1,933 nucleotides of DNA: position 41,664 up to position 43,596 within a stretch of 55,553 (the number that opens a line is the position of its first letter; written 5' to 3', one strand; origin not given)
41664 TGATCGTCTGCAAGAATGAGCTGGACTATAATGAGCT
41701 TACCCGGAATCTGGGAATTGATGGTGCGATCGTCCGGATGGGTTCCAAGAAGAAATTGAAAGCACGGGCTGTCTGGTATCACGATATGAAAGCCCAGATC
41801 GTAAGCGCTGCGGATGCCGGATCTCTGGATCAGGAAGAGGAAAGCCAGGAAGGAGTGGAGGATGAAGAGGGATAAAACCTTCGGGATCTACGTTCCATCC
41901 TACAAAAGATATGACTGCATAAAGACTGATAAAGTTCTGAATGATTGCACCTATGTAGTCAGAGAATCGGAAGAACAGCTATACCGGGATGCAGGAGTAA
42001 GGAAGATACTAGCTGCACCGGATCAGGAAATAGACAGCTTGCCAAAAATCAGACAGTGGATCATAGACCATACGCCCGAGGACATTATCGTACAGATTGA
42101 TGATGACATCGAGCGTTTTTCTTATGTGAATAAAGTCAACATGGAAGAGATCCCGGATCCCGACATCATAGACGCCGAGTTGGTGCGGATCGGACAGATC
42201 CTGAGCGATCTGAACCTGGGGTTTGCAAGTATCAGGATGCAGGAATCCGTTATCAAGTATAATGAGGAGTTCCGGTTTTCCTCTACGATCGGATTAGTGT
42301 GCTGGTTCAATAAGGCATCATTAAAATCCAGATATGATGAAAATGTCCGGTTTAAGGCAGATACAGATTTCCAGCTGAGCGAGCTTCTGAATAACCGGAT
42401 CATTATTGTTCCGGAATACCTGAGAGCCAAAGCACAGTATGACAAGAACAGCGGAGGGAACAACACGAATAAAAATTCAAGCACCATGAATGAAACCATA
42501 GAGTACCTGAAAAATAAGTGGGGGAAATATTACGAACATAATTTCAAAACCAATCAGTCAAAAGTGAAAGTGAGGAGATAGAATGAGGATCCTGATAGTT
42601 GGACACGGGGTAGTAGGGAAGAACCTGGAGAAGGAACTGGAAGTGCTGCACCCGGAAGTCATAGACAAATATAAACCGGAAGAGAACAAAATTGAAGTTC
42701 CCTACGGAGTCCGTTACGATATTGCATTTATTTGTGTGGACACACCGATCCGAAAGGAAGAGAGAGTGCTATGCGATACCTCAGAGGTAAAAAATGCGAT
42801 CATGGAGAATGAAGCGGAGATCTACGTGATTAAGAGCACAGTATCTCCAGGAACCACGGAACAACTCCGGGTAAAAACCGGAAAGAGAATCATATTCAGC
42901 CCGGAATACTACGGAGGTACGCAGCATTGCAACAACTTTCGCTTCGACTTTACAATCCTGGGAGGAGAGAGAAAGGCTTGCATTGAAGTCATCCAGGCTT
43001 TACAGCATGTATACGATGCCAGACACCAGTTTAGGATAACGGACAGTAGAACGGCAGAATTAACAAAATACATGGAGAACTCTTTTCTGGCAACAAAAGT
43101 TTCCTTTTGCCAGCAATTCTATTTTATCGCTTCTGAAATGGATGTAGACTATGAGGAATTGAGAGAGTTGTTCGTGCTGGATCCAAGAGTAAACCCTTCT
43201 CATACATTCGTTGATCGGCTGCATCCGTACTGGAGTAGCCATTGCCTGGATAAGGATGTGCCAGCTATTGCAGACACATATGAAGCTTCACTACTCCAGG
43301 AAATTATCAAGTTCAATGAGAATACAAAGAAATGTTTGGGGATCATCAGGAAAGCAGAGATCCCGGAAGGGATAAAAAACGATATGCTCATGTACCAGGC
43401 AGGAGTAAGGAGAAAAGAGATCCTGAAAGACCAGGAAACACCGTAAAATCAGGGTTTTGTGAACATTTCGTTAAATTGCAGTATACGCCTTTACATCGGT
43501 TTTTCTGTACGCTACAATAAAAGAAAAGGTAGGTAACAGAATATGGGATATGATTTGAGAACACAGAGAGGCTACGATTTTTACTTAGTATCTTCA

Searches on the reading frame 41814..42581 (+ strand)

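Call 56: search_protein_families(library=pfam, proteins=[window:41814-42581:+], max_evalue=0.001)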
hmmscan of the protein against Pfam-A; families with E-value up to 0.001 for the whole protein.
window:41814-42581:+ (255 aa): 1 family
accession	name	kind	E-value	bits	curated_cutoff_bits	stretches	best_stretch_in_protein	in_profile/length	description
PF20691.3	TAGT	-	4.9e-08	33.6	27.5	1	25-196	3-186/205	TET-Associated Glycosyltransferase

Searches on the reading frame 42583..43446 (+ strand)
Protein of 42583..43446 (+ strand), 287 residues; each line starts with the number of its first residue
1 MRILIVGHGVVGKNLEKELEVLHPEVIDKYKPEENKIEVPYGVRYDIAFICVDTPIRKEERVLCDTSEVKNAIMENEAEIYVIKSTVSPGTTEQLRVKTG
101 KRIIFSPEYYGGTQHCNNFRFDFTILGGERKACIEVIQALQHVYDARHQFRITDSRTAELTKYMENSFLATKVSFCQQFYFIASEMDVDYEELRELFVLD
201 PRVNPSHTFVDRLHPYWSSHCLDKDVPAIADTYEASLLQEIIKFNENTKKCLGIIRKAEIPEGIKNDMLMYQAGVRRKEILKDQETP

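Call 56: search_protein_families(library=pfam, proteins=[window:42583-43446:+], max_evalue=0.001)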
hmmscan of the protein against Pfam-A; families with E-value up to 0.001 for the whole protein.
window:42583-43446:+ (287 aa): 2 families
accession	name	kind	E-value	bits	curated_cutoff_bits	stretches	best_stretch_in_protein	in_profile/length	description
PF00984.24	UDPG_MGDP_dh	-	3.4e-14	53.2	25.4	1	156-246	1-93/94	UDP-glucose/GDP-mannose dehydrogenase family, central domain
PF03721.20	UDPG_MGDP_dh_N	-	8.4e-08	32.4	27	1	44-135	76-181/187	UDP-glucose/GDP-mannose dehydrogenase family, NAD binding domain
